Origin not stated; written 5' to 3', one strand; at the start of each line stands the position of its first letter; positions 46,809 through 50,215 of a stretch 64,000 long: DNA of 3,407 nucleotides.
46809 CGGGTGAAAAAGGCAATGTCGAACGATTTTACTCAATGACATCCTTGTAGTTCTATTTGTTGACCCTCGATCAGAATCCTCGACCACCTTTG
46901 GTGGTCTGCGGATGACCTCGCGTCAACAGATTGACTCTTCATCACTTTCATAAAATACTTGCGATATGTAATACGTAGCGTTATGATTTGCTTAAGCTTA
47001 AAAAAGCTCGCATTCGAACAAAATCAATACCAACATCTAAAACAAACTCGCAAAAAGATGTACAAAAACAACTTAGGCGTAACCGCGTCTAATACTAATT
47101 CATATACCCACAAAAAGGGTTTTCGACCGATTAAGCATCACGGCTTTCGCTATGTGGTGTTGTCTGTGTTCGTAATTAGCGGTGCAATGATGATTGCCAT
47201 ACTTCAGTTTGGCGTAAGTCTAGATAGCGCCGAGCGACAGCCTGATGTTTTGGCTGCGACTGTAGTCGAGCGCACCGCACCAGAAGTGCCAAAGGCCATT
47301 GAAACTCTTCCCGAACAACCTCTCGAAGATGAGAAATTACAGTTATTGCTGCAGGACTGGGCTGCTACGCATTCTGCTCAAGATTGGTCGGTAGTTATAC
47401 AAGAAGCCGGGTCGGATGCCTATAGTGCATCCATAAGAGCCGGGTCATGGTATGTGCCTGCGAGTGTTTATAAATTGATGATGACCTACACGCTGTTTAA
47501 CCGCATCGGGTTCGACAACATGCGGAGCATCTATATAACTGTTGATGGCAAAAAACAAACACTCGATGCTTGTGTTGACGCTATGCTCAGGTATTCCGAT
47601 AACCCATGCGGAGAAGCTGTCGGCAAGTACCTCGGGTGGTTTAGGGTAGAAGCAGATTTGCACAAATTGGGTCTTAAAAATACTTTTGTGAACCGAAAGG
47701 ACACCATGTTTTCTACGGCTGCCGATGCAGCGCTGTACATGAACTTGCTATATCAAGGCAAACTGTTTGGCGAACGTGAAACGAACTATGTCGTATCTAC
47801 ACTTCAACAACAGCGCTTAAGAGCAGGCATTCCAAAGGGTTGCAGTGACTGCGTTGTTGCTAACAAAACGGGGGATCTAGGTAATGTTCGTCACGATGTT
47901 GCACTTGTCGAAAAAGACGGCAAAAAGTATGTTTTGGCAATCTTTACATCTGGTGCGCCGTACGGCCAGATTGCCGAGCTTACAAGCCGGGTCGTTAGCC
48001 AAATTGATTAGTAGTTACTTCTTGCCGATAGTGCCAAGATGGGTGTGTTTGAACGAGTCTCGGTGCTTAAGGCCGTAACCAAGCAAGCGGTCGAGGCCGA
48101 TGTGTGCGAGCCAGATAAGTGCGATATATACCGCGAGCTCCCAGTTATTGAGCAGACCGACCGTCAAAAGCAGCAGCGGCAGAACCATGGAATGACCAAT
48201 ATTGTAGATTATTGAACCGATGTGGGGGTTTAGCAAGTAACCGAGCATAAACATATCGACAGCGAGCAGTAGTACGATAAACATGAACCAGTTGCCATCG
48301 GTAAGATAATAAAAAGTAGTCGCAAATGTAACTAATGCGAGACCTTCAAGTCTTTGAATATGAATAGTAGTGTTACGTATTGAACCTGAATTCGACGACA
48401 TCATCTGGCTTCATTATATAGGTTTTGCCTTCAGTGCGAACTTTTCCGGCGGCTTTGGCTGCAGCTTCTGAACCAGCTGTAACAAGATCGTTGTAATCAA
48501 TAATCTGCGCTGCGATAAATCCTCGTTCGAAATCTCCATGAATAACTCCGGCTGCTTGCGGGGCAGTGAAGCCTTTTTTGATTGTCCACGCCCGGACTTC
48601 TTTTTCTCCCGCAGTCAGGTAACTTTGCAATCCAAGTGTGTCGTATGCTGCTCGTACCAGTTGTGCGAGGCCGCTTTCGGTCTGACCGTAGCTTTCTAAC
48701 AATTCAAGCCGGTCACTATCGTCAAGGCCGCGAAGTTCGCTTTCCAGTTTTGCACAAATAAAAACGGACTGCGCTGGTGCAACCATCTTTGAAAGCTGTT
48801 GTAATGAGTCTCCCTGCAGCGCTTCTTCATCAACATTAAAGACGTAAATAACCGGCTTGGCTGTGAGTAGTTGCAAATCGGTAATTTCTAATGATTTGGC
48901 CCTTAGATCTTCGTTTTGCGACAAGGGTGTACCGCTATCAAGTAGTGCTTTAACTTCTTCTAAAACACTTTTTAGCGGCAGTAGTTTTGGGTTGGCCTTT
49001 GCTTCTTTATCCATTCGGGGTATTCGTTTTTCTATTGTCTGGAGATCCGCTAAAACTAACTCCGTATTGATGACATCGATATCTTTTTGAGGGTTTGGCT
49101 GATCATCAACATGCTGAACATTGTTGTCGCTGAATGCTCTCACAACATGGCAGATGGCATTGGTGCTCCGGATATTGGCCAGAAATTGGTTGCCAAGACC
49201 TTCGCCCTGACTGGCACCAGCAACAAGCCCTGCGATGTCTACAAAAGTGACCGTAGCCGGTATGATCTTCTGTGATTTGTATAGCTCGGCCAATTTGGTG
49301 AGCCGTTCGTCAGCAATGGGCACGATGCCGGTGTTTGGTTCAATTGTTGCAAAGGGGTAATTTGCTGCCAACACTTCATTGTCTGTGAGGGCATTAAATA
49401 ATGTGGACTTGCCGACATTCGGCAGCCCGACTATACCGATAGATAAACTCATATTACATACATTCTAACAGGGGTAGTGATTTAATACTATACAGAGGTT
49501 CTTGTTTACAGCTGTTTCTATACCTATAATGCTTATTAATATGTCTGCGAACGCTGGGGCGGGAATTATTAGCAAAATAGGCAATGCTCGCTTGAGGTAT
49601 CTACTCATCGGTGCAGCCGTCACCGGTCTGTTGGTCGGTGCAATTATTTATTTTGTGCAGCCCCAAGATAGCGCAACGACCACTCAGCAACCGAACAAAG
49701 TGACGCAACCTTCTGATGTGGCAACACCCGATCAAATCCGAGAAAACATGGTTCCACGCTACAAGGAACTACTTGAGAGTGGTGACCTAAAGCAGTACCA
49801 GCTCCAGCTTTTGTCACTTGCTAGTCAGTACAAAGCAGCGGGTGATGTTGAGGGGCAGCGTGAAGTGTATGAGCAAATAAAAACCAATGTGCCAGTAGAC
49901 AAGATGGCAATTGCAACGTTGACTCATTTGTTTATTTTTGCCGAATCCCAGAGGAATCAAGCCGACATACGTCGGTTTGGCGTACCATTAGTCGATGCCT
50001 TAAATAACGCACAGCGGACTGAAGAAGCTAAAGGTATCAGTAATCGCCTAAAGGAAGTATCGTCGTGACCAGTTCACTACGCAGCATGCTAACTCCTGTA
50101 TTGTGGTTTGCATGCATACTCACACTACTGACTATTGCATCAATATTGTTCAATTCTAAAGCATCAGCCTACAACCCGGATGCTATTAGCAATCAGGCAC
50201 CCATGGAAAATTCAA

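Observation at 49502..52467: Translationally coupled membrane protein plus 800-aa secreted orphan directly upstream of pilM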

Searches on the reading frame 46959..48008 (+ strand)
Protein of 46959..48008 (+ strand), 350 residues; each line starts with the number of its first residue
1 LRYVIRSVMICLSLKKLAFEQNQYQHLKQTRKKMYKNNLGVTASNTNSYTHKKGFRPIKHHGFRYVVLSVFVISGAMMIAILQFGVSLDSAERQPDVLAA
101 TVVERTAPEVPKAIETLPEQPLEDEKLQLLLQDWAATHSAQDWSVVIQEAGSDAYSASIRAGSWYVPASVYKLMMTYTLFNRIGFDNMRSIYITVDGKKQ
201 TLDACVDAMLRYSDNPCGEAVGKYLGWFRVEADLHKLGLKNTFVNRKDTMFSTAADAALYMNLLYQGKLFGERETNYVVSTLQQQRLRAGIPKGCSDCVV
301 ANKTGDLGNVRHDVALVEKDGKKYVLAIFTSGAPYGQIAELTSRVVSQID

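Call 75: search_protein_families(library=pfam, proteins=[window:46959-48008:+], max_evalue=0.01)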
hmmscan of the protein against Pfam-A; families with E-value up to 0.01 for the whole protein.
window:46959-48008:+ (350 aa): 2 families
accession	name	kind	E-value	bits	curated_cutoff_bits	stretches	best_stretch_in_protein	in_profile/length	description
PF13354.11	Beta-lactamase2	-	3e-31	108.9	22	1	155-330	12-214/214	Beta-lactamase enzyme family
PF20244.3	DUF6599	-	0.0088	16.1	27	0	69-160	92-173/186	Family of unknown function (DUF6599)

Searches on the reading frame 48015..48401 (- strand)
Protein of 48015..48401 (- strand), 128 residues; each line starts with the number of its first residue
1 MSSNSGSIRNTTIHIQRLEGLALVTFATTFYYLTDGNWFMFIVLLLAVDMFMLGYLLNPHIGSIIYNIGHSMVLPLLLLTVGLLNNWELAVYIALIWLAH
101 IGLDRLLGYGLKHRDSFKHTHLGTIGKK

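Call 75: search_protein_families(library=pfam, proteins=[window:48015-48401:-], max_evalue=0.01)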
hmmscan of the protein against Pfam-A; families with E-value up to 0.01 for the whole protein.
window:48015-48401:- (128 aa): 1 family
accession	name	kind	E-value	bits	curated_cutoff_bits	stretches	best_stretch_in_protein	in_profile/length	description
PF14079.11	DUF4260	-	6.1e-38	129.7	27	1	15-125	3-113/113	Domain of unknown function (DUF4260)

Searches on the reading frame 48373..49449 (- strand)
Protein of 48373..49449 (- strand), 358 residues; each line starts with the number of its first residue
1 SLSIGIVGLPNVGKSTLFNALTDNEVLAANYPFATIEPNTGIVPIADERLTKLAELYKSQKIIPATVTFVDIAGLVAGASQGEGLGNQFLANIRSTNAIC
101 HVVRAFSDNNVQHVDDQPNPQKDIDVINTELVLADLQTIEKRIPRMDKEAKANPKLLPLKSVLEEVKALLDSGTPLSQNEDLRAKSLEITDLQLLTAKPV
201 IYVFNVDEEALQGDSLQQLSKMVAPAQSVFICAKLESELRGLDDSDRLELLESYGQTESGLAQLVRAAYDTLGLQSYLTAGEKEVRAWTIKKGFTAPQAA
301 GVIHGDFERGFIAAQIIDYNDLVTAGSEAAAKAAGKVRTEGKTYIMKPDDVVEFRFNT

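Call 75: search_protein_families(library=pfam, proteins=[window:48373-49449:-], max_evalue=0.01)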
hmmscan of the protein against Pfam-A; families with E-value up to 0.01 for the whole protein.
window:48373-49449:- (358 aa): 4 families
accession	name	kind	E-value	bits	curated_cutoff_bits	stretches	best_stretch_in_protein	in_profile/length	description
PF06071.19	YchF-GTPase_C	-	2.5e-36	124.1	27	1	274-357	1-84/84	Protein of unknown function (DUF933)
PF01926.29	MMR_HSR1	-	4.5e-23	82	21.9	1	4-117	2-95/113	50S ribosome-binding GTPase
PF02421.24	FeoB_N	-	7.8e-09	35.7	27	1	4-49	3-48/156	Ferrous iron transport protein B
PF00350.29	Dynamin_N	-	0.0012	19.4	27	0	4-29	1-26/168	Dynamin family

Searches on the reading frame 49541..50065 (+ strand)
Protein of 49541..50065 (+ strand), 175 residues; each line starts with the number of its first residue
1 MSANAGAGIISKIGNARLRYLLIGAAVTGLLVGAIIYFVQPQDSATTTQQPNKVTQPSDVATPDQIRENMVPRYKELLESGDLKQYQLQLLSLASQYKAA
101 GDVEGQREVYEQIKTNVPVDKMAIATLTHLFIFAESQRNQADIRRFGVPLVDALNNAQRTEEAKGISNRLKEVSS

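Call 4: search_protein_families(library=pfam, proteins=[window:49541-50065:+], max_evalue=1)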
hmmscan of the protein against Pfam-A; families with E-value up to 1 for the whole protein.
window:49541-50065:+ (175 aa): 1 family
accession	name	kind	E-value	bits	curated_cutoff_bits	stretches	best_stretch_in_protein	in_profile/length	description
PF13428.12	TPR_14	-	0.19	13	23.5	0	90-114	4-28/44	Tetratricopeptide repeat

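Call 11: find_homologous_proteins(query=window:49541-50065:+)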
Query window:49541-50065:+ (175 aa): 1 proteins with E <= 0.001 among 190 candidates.
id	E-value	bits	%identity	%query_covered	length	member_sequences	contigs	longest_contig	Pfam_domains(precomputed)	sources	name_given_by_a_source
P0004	1.9e-105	367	100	100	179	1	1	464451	-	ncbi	-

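Call 16: search_protein_families(library=ncbifam, proteins=[window:49541-50065:+], max_evalue=1)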
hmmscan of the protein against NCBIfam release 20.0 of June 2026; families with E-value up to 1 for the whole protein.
window:49541-50065:+ (175 aa): 1 family
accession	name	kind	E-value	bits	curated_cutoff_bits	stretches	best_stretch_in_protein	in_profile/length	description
NF033512.1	T2SS_chap_CpaB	equivalog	0.0001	22.3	90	1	19-84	3-68/206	metalloprotease secretion chaperone CpaB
